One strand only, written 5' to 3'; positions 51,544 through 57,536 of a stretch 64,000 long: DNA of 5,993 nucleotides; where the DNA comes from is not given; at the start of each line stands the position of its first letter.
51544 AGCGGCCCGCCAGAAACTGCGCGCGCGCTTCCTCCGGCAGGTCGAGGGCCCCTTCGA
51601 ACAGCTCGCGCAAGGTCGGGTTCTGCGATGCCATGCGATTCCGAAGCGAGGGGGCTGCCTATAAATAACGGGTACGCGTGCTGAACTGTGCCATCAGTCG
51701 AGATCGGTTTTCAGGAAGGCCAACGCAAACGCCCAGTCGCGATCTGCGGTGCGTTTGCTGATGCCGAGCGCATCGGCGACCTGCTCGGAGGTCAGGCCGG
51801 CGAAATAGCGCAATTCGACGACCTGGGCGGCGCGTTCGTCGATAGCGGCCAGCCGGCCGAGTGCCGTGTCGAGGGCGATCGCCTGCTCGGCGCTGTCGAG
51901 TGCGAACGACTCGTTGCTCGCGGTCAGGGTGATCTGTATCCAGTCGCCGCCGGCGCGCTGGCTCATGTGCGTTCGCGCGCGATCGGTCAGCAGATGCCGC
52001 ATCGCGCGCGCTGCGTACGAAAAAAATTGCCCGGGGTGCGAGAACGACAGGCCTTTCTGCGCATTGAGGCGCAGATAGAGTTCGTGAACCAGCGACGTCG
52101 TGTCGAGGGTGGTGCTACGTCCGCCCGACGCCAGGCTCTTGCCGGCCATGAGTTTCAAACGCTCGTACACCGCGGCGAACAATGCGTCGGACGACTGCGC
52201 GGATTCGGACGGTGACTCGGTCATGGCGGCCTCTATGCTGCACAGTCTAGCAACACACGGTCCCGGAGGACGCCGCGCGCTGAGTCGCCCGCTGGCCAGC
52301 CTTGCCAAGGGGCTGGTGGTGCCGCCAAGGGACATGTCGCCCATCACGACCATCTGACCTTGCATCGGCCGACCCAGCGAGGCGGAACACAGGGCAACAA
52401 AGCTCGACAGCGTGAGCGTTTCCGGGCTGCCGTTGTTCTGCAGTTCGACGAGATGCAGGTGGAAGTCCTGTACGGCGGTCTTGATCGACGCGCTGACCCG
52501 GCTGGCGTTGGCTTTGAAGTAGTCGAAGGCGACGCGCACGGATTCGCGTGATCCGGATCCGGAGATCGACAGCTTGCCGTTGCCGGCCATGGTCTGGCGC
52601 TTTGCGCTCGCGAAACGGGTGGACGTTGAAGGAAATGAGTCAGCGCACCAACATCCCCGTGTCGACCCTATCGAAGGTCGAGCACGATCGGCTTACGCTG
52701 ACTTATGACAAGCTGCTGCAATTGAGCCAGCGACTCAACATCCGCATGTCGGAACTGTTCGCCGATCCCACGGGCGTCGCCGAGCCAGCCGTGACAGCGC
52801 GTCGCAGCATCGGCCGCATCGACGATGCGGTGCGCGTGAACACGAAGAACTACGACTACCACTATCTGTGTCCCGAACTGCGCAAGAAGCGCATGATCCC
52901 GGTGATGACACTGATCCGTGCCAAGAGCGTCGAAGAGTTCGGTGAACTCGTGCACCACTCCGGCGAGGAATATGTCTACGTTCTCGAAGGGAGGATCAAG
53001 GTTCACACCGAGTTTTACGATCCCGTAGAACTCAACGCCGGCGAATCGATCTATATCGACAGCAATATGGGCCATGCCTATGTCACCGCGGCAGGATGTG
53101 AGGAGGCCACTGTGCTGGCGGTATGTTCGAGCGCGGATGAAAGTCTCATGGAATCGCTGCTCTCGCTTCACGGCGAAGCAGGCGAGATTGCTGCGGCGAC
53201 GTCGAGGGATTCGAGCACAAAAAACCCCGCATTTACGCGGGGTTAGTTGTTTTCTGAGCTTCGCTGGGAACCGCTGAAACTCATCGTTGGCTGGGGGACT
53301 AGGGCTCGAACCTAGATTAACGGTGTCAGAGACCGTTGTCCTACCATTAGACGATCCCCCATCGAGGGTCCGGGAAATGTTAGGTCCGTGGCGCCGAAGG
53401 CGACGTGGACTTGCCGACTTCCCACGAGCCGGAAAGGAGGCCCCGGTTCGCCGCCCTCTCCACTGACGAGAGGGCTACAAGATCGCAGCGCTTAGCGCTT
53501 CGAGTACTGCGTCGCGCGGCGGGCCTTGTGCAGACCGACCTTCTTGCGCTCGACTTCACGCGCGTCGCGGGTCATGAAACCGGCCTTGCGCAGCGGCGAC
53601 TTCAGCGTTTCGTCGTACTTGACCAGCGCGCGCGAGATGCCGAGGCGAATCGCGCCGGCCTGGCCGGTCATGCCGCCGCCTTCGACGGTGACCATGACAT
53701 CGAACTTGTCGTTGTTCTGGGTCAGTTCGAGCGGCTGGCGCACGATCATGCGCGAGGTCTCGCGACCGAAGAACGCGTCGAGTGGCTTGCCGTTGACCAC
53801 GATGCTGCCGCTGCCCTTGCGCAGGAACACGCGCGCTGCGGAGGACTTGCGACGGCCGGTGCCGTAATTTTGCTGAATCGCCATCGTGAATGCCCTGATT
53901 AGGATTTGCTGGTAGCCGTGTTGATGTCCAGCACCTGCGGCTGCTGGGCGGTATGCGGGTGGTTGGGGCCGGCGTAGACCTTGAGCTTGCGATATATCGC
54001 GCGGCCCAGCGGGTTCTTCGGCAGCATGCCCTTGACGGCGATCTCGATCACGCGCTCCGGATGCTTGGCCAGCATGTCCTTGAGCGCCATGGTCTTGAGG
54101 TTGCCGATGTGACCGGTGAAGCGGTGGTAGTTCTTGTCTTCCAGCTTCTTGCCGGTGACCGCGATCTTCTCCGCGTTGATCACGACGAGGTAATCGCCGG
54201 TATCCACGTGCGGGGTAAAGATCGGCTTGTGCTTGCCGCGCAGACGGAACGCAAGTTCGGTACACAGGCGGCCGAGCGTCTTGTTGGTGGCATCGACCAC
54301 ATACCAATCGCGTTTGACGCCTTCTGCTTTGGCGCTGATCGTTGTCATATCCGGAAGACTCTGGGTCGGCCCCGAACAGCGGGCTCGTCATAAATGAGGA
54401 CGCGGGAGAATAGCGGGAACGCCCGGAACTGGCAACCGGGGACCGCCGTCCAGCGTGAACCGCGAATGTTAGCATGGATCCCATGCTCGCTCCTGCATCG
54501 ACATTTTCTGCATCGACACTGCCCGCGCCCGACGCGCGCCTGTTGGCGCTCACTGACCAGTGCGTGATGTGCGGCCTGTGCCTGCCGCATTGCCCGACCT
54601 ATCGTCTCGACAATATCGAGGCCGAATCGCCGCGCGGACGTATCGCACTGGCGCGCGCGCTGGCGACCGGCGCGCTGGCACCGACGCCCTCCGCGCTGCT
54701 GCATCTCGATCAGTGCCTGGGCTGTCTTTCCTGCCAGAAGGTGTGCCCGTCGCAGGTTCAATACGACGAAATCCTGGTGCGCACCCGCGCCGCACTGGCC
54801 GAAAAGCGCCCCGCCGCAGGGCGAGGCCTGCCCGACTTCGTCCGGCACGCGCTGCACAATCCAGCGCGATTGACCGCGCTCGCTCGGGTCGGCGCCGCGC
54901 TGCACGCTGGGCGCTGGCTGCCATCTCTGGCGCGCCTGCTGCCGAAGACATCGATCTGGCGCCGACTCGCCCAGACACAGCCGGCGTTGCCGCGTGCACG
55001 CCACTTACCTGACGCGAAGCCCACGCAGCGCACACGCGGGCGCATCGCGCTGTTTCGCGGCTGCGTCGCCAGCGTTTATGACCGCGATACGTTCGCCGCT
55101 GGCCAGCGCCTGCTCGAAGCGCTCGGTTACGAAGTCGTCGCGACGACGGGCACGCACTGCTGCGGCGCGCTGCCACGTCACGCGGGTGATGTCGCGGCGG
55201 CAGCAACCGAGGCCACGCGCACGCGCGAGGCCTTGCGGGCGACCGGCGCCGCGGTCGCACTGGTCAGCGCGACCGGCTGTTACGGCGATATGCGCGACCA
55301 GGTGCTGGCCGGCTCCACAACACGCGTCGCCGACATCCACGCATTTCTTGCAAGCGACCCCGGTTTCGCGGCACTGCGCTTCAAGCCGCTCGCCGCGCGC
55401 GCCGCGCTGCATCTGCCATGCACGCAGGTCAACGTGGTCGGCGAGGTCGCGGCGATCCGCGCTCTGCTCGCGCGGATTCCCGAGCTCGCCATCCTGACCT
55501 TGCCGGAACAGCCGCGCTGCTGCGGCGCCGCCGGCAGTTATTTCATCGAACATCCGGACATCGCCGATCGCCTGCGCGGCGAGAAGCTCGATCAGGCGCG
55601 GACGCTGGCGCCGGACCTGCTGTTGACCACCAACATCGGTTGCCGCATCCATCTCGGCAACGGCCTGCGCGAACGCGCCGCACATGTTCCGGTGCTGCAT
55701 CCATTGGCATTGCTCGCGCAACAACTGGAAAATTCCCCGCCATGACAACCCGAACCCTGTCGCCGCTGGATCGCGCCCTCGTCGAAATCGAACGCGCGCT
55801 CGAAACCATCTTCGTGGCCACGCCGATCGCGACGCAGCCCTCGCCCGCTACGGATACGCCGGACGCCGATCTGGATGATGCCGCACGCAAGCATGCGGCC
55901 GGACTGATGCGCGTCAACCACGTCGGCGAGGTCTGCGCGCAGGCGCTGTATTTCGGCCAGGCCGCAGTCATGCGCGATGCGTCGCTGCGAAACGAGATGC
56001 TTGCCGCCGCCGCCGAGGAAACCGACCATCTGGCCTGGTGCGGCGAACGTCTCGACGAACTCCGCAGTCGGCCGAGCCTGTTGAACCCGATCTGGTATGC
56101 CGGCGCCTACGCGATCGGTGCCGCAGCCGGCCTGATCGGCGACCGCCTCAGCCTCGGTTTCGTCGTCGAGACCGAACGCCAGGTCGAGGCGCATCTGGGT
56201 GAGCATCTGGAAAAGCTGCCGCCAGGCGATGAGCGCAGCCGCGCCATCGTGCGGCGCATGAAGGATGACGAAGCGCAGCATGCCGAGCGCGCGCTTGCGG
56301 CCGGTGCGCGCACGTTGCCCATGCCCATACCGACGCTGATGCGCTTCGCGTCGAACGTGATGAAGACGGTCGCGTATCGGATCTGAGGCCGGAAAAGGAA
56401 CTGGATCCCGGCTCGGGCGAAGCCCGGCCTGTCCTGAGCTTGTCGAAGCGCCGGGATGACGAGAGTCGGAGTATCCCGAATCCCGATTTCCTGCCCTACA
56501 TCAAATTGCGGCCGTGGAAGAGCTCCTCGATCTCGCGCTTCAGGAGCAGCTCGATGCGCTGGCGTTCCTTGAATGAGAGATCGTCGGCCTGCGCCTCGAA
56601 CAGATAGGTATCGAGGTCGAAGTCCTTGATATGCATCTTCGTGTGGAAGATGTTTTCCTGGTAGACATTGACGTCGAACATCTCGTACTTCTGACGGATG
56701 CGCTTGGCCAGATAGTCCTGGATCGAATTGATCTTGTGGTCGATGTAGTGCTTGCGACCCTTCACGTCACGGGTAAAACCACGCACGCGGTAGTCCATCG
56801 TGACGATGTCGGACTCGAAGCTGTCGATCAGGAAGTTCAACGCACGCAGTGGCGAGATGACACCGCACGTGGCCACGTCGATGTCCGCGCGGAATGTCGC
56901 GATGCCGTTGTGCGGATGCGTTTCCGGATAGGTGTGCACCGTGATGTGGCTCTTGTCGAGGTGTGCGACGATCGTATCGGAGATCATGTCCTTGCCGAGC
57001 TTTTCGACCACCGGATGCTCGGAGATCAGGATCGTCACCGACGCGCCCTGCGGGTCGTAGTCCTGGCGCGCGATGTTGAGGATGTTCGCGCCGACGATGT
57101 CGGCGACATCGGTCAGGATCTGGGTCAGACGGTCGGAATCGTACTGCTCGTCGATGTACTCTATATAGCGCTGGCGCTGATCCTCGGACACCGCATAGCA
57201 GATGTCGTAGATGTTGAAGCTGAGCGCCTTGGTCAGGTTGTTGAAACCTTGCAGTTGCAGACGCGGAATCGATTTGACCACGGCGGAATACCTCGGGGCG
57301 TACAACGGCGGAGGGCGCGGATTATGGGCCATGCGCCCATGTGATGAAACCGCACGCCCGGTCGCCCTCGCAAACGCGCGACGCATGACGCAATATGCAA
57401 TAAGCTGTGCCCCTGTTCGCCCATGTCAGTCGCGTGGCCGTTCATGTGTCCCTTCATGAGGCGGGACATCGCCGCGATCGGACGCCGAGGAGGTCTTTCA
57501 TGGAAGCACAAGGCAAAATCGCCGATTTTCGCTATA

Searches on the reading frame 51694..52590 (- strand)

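Call 21: search_protein_families(library=pfam, proteins=[window:51694-52590:-], max_evalue=0.00001)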
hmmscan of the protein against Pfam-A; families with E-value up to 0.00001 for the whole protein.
window:51694-52590:- (298 aa): 3 families
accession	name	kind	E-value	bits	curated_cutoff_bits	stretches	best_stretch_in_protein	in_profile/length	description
PF07638.17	Sigma70_ECF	-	6.8e-40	137.4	21.1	1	130-297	15-183/185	ECF sigma factor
PF04545.22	Sigma70_r4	-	2.7e-07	30.5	24.1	1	247-281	2-36/50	Sigma-70, region 4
PF08281.18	Sigma70_r4_2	-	1.3e-06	28.3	25.7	1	247-285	8-46/54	Sigma-70, region 4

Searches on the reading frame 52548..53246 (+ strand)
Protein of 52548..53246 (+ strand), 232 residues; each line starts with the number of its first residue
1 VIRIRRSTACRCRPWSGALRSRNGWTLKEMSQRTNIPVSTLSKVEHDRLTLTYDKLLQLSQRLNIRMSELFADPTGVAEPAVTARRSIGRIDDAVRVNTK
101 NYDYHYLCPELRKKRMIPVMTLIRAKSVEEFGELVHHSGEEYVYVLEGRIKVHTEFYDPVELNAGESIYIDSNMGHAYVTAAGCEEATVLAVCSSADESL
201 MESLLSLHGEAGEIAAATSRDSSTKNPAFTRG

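Call 21: search_protein_families(library=pfam, proteins=[window:52548-53246:+], max_evalue=0.00001)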
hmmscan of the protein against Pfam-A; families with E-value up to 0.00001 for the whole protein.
window:52548-53246:+ (232 aa): 4 families
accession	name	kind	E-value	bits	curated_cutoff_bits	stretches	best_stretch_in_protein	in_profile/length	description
PF07883.17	Cupin_2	-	7.1e-11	42.1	27.2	1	135-192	14-69/70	Cupin domain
PF01381.28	HTH_3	-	2e-07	31.3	23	1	19-70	4-55/55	Helix-turn-helix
PF12844.13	HTH_19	-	5.2e-07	29.9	30.2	1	19-71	7-59/64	Helix-turn-helix domain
PF13560.12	HTH_31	-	7.9e-06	26.5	27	0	18-61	8-52/64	Helix-turn-helix domain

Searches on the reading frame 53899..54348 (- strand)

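Call 21: search_protein_families(library=pfam, proteins=[window:53899-54348:-], max_evalue=0.00001)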
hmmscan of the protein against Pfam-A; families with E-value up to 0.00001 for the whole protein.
window:53899-54348:- (149 aa): 1 family
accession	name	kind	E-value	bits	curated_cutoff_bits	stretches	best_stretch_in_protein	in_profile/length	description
PF00572.24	Ribosomal_L13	-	3e-45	153.6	23.8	1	13-131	1-119/119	Ribosomal protein L13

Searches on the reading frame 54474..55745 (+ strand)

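Call 21: search_protein_families(library=pfam, proteins=[window:54474-55745:+], max_evalue=0.00001)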
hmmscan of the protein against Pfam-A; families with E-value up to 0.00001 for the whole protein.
window:54474-55745:+ (423 aa): 10 families
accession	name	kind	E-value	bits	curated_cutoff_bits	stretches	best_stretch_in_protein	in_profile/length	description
PF02754.22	CCG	-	8.3e-18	64.7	20.6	2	311-394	2-84/85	Cysteine-rich domain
PF13183.11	Fer4_8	-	1e-10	42.5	27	1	28-95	3-68/68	4Fe-4S dicluster domain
PF12838.12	Fer4_7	-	7.5e-09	36.4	27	1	29-95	1-52/52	4Fe-4S dicluster domain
PF13237.11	Fer4_10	-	9.3e-09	35.5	25.5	0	77-99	5-27/53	4Fe-4S dicluster domain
PF13534.11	Fer4_17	-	3.3e-08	34.4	22.2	1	29-95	1-60/61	4Fe-4S dicluster domain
PF13484.11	Fer4_16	-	5.1e-08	34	30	1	29-92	1-64/66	4Fe-4S double cluster binding domain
PF13187.11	Fer4_9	-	2.2e-07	31.2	27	0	80-99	1-20/52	4Fe-4S dicluster domain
PF00037.32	Fer4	-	6e-07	29.5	21.1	0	27-42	5-20/24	4Fe-4S binding domain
PF12797.12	Fer4_2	-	6.1e-07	29.4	24.5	0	76-93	5-22/22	4Fe-4S binding domain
PF14697.11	Fer4_21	-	1.8e-06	28.4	35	0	78-93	38-53/59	4Fe-4S dicluster domain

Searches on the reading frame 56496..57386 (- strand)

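Call 21: search_protein_families(library=pfam, proteins=[window:56496-57386:-], max_evalue=0.00001)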
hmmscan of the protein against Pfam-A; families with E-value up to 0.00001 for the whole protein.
window:56496-57386:- (296 aa): 1 family
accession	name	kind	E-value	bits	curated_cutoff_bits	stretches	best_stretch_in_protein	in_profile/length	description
PF02675.21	AdoMet_dc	-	6.5e-15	55.8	25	1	83-203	16-107/107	S-adenosylmethionine decarboxylase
